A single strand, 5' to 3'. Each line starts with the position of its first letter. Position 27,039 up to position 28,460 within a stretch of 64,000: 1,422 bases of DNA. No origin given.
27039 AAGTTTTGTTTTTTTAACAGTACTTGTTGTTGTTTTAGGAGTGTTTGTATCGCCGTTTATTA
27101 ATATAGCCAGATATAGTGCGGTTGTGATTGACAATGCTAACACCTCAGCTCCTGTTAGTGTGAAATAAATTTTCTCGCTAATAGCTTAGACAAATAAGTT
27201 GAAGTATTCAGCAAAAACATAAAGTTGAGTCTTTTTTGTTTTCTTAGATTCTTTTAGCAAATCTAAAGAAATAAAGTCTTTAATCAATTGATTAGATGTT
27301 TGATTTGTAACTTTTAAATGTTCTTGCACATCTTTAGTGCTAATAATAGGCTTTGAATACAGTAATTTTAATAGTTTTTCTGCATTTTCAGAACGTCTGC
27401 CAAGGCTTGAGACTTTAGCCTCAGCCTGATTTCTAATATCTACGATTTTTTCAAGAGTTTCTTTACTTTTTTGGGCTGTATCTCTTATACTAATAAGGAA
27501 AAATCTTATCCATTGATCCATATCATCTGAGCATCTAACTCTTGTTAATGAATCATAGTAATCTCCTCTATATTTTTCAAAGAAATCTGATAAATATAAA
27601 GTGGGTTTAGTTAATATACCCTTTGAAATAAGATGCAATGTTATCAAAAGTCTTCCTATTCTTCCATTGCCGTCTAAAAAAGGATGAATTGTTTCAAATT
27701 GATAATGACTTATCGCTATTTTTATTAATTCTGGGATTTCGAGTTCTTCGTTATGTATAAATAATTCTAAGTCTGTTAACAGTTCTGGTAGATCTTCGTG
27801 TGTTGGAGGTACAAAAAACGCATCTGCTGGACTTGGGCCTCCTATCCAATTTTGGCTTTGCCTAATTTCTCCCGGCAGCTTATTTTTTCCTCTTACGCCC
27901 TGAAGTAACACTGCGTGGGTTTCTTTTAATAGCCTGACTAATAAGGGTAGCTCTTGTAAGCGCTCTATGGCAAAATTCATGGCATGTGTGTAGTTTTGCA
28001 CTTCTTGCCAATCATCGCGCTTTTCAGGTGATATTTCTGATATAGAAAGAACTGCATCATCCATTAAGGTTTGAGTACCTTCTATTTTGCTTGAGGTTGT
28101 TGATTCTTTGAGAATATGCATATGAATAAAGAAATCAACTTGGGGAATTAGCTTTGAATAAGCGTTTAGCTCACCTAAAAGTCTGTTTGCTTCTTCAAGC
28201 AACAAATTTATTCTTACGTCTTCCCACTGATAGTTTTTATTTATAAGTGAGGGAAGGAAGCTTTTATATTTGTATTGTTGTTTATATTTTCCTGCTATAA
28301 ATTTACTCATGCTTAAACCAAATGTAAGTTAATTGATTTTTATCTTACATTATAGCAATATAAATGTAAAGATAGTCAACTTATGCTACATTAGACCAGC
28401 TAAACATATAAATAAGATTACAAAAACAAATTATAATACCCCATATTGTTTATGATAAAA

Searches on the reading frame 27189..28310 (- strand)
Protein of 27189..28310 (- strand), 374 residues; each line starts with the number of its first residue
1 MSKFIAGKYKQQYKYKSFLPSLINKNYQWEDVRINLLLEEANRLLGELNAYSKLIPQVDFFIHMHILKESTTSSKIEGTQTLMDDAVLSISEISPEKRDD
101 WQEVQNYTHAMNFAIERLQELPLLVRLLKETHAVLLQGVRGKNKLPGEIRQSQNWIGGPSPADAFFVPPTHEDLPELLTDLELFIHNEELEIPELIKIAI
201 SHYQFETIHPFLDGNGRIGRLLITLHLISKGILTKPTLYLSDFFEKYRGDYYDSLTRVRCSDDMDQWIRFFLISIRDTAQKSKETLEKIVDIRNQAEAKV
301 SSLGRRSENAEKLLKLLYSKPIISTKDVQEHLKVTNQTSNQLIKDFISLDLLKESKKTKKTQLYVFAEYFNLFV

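Call 3: search_protein_families(library=pfam, proteins=[window:27189-28310:-], max_evalue=1)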
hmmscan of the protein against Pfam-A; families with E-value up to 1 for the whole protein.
window:27189-28310:- (374 aa): 8 families
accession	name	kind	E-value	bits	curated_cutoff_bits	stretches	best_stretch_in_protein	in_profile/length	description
PF13784.11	Fic_N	-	5.4e-23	81.3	26.7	1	37-116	3-82/82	Fic/DOC family N-terminal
PF02661.23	Fic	-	3.7e-18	66.6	24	1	125-227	4-93/93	Fic/DOC family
PF09311.16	Rab5-bind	-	0.00071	19.6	33.6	1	280-358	43-122/307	Rabaptin-like protein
PF11972.14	HTH_13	-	0.00088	19.7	26.1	1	312-345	3-36/54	HTH DNA binding domain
PF13412.12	HTH_24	-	0.0091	16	21.9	1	308-351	3-46/48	Winged helix-turn-helix DNA-binding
PF21248.3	SoFic-like_C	-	0.079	13.6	27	1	312-366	20-73/76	Protein adenylyltransferase SoFic-like, C-terminal domain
PF08220.18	HTH_DeoR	-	0.19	11.9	21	1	311-338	3-30/57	DeoR-like helix-turn-helix domain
PF03297.21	Ribosomal_S25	-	0.23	12.2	28.8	1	307-365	41-99/101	S25 ribosomal protein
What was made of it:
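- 27186..28310 (-): Neighbour, not part of the module: a SoFic-type Fic protein, divergent from A. Fic_N + Fic (call 3).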

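Call 4: search_protein_families(library=padloc, proteins=[window:27189-28310:-], max_evalue=1)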
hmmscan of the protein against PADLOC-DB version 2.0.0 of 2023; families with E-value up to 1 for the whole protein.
window:27189-28310:- (374 aa): 8 families
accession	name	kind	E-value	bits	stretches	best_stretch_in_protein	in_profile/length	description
PDLC03963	SoFic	-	1.4e-114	381.3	1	11-373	4-358/361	-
PDLC04837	PDC-S04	-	1.3e-19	68.4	1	60-268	29-217/234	-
PDLC04836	PDC-S04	-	2.7e-19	67.3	1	77-233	44-193/244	-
PDLC04966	PDC-S24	-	3.6e-18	63.7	1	126-238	235-347/497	-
PDLC04840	PDC-S04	-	2.2e-17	61.5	1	71-230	17-177/227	-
PDLC04839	PDC-S04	-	2.7e-11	41.5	1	102-232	37-164/205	-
PDLC04838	PDC-S04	-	0.00026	18.8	1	173-231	107-166/209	-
PDLC05078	PDC-S72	-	0.001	16.2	1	280-362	288-370/377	-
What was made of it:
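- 27186..28310 (-): PADLOC SoFic 1.4e-114 (call 4).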

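Call 5: search_protein_families(library=ncbifam, proteins=[window:27189-28310:-], max_evalue=1)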
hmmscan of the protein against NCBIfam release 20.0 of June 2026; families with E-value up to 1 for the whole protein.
window:27189-28310:- (374 aa): 5 families
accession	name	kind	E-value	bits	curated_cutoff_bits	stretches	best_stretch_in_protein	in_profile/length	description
NF046030.1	ProtAdlyltaseSoFic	equivalog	8.5e-52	176.3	550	1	19-372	10-354/361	protein adenylyltransferase Fic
NF040876.1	RHE_PE00001_fam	equivalog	3.1e-08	33.2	250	1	190-345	207-353/371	RHE_PE00001 family protein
TIGR02613.1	mob_myst_B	hypoth_equivalog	6.6e-05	22.9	124.4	1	103-228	27-142/186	mobile mystery protein B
NF053606.1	Sta1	subfamily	0.095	12.8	80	1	311-361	23-73/100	Sta1 family transcriptional regulator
NF040939.2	trans_reg_lrs14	equivalog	0.17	11.9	90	1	310-360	24-74/103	Lrs14 family HTH-type transcriptional regulator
